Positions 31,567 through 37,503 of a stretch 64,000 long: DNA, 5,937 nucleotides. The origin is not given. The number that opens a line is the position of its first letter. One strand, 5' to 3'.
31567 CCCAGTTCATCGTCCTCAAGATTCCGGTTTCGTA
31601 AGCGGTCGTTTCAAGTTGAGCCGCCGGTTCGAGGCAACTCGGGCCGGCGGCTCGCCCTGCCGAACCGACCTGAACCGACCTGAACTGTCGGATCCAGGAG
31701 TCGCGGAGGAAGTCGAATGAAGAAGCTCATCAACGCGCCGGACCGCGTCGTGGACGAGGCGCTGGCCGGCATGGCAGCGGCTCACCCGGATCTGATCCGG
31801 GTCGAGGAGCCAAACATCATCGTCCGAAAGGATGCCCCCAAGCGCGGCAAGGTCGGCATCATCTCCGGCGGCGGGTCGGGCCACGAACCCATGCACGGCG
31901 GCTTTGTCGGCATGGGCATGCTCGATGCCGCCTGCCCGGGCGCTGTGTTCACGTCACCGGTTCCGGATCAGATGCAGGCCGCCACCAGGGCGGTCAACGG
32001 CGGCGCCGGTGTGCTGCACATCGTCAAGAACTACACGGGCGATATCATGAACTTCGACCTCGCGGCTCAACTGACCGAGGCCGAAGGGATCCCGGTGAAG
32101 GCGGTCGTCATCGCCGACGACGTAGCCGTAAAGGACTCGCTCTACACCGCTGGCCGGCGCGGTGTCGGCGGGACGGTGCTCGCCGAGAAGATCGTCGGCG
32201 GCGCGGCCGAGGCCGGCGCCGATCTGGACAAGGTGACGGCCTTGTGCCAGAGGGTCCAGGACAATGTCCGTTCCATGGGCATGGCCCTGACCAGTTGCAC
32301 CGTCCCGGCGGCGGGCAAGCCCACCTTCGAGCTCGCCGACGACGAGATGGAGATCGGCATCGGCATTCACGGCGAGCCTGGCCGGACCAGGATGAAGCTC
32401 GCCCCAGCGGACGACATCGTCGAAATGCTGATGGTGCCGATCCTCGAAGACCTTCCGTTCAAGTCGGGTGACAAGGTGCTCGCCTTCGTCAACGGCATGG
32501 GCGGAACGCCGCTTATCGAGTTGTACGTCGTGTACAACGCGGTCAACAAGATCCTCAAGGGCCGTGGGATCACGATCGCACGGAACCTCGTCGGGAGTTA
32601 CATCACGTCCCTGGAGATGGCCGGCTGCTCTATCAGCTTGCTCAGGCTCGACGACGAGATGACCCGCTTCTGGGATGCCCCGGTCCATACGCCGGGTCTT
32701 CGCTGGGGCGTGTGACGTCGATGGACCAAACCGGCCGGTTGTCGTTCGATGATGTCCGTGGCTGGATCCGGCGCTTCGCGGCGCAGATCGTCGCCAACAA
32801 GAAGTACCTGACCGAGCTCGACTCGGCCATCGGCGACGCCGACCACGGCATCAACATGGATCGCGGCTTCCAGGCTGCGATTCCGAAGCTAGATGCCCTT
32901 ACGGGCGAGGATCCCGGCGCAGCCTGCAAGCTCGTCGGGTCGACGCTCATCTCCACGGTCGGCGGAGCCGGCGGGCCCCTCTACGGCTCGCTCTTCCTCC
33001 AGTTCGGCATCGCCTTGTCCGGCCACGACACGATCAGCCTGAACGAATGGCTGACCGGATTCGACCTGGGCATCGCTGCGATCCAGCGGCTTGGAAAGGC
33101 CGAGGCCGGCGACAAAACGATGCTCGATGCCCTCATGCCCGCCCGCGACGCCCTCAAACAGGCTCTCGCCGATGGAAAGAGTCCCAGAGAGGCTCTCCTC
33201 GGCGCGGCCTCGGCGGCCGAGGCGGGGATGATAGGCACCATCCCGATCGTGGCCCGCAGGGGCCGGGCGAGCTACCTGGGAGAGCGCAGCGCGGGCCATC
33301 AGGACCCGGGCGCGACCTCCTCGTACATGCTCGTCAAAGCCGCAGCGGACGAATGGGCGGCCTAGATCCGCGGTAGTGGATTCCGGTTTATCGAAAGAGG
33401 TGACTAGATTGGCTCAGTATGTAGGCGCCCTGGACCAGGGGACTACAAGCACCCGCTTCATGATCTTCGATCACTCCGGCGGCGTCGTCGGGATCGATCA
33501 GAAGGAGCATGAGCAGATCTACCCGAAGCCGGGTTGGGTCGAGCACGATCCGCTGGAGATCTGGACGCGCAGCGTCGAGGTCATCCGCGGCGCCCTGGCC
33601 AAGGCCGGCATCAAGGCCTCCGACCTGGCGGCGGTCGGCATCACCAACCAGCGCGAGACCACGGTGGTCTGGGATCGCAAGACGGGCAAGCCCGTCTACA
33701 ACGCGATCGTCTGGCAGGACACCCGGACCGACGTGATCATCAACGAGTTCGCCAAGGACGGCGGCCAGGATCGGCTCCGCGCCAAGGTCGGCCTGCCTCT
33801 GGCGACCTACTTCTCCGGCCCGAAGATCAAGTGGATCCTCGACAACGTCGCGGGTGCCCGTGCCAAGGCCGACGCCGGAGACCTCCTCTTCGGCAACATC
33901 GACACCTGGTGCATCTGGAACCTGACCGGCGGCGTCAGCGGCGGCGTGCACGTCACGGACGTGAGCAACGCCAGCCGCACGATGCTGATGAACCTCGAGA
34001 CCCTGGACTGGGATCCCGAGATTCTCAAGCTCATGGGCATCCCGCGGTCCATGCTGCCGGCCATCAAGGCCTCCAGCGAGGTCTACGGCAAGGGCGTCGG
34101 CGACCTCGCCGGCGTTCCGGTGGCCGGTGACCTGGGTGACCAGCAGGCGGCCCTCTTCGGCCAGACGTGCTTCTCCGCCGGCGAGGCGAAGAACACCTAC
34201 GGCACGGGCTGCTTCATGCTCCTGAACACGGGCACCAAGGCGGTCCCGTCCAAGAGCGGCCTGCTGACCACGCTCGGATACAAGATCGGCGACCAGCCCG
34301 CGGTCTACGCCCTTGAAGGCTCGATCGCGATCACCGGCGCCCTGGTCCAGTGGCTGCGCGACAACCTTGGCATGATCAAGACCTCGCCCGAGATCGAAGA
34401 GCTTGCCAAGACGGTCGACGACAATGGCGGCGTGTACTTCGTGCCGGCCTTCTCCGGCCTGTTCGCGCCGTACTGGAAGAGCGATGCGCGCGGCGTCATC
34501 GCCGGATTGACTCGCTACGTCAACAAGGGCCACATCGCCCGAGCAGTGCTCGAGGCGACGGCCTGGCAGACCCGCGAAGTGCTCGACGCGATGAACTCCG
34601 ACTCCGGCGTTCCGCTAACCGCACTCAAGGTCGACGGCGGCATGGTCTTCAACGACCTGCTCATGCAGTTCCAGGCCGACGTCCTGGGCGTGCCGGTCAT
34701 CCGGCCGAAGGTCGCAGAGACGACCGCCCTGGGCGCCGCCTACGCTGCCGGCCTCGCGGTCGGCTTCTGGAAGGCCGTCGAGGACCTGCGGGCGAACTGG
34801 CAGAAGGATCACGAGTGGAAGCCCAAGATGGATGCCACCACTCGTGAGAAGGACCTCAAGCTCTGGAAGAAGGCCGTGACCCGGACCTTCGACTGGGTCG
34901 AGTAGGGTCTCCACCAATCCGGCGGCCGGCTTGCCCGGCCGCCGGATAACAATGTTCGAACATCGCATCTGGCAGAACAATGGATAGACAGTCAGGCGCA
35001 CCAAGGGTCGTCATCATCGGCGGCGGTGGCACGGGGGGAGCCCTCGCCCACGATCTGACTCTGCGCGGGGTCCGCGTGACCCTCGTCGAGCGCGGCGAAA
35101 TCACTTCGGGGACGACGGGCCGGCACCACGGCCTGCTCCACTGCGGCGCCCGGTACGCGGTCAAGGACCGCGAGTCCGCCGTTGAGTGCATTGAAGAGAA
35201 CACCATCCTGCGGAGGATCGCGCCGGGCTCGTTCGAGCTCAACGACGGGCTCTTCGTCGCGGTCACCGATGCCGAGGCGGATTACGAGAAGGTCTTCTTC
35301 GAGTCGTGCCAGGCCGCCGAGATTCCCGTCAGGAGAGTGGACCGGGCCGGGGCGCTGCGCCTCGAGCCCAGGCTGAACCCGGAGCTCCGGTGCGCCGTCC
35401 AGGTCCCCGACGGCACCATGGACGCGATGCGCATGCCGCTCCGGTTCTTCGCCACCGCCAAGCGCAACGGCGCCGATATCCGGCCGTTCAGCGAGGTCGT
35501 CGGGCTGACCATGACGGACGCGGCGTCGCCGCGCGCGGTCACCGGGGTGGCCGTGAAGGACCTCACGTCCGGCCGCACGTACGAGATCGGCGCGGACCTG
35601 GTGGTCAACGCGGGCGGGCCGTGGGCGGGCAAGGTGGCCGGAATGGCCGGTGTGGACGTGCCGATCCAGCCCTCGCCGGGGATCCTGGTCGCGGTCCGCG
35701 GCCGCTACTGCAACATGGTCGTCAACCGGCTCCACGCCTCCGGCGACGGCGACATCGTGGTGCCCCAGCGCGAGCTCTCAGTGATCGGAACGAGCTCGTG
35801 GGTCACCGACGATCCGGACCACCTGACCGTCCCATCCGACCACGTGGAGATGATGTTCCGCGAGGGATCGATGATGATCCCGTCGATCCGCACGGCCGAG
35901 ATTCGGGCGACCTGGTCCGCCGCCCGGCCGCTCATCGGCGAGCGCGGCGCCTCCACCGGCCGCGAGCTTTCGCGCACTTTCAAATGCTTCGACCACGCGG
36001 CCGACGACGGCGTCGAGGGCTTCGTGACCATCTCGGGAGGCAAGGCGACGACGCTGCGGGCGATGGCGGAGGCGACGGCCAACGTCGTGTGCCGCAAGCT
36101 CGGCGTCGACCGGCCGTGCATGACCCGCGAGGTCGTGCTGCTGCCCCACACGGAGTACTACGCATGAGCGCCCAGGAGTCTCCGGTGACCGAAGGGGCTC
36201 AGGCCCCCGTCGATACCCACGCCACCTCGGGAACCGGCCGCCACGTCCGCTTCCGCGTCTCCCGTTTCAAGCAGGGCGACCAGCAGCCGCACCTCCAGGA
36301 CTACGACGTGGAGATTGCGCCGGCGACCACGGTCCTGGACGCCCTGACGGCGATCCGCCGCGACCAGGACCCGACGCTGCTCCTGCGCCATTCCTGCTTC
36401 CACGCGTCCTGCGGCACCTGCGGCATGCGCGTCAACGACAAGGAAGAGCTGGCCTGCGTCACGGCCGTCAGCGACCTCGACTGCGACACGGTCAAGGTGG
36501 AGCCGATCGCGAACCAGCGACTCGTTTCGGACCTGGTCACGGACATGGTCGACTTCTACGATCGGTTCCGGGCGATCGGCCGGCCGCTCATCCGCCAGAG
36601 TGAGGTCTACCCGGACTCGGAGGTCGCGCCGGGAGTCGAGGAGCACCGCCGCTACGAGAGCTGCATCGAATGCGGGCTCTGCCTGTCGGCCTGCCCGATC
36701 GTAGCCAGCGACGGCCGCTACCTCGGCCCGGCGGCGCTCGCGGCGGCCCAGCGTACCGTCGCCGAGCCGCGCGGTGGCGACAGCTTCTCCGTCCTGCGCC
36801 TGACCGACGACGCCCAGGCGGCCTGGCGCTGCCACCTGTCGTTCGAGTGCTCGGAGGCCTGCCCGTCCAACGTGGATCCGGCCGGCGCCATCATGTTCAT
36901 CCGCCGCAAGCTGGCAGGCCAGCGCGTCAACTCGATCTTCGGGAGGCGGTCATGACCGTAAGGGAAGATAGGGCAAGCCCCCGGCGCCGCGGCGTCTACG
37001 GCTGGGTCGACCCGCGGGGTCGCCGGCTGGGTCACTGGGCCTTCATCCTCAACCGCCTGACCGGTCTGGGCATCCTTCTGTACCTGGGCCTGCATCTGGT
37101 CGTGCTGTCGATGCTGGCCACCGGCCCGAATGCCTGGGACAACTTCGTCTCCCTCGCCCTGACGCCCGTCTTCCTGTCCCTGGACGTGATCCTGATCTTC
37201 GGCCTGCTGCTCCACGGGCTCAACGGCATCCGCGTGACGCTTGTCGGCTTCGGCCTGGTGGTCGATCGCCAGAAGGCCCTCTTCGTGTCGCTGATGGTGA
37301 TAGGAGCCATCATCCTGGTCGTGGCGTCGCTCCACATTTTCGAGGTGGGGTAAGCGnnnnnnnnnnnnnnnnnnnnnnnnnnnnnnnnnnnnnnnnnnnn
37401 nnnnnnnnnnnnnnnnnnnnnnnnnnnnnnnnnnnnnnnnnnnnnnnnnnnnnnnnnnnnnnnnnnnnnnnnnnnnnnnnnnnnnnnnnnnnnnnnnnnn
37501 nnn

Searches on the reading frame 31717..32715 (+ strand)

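Call 4: search_protein_families(library=pfam, proteins=[window:31717-32715:+], max_evalue=0.01)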
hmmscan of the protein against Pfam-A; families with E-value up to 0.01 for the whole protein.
window:31717-32715:+ (332 aa): 1 family
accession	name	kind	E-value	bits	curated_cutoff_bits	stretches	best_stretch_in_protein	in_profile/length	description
PF02733.22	Dak1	-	4e-136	453.5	31.4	1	18-326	2-312/313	Dak1 domain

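Call 5: search_protein_families(library=ncbifam, proteins=[window:31717-32715:+], max_evalue=0.01)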
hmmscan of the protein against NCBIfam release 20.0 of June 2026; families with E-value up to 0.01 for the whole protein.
window:31717-32715:+ (332 aa): 4 families
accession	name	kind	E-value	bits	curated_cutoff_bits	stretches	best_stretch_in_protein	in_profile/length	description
TIGR02363.1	dhaK1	equivalog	1.3e-148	494.5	406.25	1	1-327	1-328/329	dihydroxyacetone kinase subunit DhaK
NF011049.0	PRK14479.1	subfamily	1.4e-139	466.2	492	1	1-329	1-328/568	dihydroxyacetone kinase family protein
TIGR02361.1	dak_ATP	equivalog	4.7e-101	339.2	574.95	1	2-327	1-342/583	glycerone kinase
TIGR02362.1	dhaK1b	equivalog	3.4e-80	269.6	413.25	1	3-315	1-312/326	DhaKLM operon coactivator DhaQ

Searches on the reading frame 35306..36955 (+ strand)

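Call 4: search_protein_families(library=pfam, proteins=[window:35306-36955:+], max_evalue=0.01)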
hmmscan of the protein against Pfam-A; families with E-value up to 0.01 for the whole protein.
window:35306-36955:+ (549 aa): 11 families
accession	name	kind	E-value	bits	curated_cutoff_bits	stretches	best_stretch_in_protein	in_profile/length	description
PF13085.11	Fer2_3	-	5.5e-26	91.1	27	1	316-418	2-106/107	2Fe-2S iron-sulfur cluster binding domain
PF13183.11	Fer4_8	-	8e-11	42.8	27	1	451-523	3-68/68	4Fe-4S dicluster domain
PF13534.11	Fer4_17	-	5.1e-06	27.4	22.2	1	452-524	1-61/61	4Fe-4S dicluster domain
PF12838.12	Fer4_7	-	6.5e-05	23.8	27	1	452-523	1-52/52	4Fe-4S dicluster domain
PF13237.11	Fer4_10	-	0.00016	22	25.5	1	450-520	6-53/53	4Fe-4S dicluster domain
PF00037.32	Fer4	-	0.00093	19.4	21.1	1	450-466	5-21/24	4Fe-4S binding domain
PF13187.11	Fer4_9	-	0.0012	19.3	27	1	453-522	2-50/52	4Fe-4S dicluster domain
PF13484.11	Fer4_16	-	0.0014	19.8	30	1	453-522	2-66/66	4Fe-4S double cluster binding domain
PF12797.12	Fer4_2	-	0.0023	18.2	24.5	1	450-464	7-21/22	4Fe-4S binding domain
PF00111.32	Fer2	-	0.0028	18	21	1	336-388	11-76/77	2Fe-2S iron-sulfur cluster binding domain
PF12800.12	Fer4_4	-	0.0051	17.5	24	1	451-464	2-15/17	4Fe-4S binding domain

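Call 5: search_protein_families(library=ncbifam, proteins=[window:35306-36955:+], max_evalue=0.01)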
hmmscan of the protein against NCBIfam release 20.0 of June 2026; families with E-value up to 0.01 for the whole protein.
window:35306-36955:+ (549 aa): 19 families
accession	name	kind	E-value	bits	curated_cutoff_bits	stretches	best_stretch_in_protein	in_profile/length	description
NF004616.0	PRK05950.1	subfamily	9.8e-60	201.6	228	1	313-538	5-235/238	succinate dehydrogenase iron-sulfur subunit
NF009226.0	PRK12576.1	equivalog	6.9e-59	199.7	344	1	311-534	7-235/317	succinate dehydrogenase/fumarate reductase iron-sulfur subunit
TIGR00384.1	dhsB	subfamily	1.5e-55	188.1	88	1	318-532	1-221/222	succinate dehydrogenase and fumarate reductase iron-sulfur protein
NF009051.0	PRK12385.1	equivalog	1.1e-44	152.8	333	1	316-530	9-226/244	succinate dehydrogenase/fumarate reductase iron-sulfur subunit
NF009227.0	PRK12577.1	equivalog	1.1e-41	142.6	349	1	313-539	2-241/330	succinate dehydrogenase/fumarate reductase iron-sulfur subunit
NF004898.0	PRK06259.1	equivalog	1.8e-33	116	385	1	313-534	3-214/488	fumarate reductase (CoM/CoB) subunit TfrB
NF010071.0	PRK13552.1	equivalog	3.2e-30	105.2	264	1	311-540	2-239/241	fumarate reductase iron-sulfur subunit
NF009225.0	PRK12575.1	subfamily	9.5e-30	103.8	443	1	324-538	16-232/235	succinate dehydrogenase/fumarate reductase iron-sulfur subunit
NF042952.1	MFR_FeS_SdhB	equivalog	4.7e-26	91.6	600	1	330-533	17-228/320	8-methylmenaquinol:fumarate reductase iron-sulfur subunit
NF006391.0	PRK08640.1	equivalog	6.8e-24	84.1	244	1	312-547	5-250/254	succinate dehydrogenase iron-sulfur subunit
NF009052.0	PRK12386.1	equivalog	1.8e-23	82.9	256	1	313-524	4-218/255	succinate dehydrogenase/fumarate reductase iron-sulfur subunit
NF005746.0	PRK07570.1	subfamily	4.2e-11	42.6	243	1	315-535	4-239/250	succinate dehydrogenase/fumarate reductase iron-sulfur subunit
NF008369.0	PRK11168.1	equivalog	3.7e-06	26.1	278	1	446-536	6-87/401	anaerobic glycerol-3-phosphate dehydrogenase subunit C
TIGR00273.1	TIGR00273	equivalog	9.1e-05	21.5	444.8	1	445-544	287-380/432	LutB/LldF family L-lactate oxidation iron-sulfur protein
NF045724.1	ferredox_TmcB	equivalog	0.00051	18.7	735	1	449-535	39-127/430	electron transfer complex ferredoxin TmcB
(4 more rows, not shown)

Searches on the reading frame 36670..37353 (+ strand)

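Call 4: search_protein_families(library=pfam, proteins=[window:36670-37353:+], max_evalue=0.01)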
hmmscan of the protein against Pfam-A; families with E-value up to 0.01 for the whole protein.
window:36670-37353:+ (227 aa): 2 families
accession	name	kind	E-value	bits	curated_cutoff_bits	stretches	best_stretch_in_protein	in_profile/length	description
PF01127.27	Sdh_cyt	-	1e-11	45.5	25.8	1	119-217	17-118/122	Succinate dehydrogenase/Fumarate reductase transmembrane subunit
PF02300.22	Fumarate_red_C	-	3.9e-06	27.4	24.2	1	124-221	23-120/127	Fumarate reductase subunit C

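Call 5: search_protein_families(library=ncbifam, proteins=[window:36670-37353:+], max_evalue=0.01)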
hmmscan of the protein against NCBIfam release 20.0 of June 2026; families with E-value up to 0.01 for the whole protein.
window:36670-37353:+ (227 aa): 3 families
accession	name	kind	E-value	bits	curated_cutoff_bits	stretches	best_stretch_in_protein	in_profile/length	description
TIGR02970.1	succ_dehyd_cytB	equivalog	1.1e-11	45.1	52.3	1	120-221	16-117/120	succinate dehydrogenase, cytochrome b556 subunit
NF003445.0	PRK04987.1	equivalog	0.0081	16.3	143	0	137-190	37-91/130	fumarate reductase subunit FrdC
NF010126.0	PRK13603.1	equivalog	0.0086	16.5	234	0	118-184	15-81/126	fumarate reductase subunit C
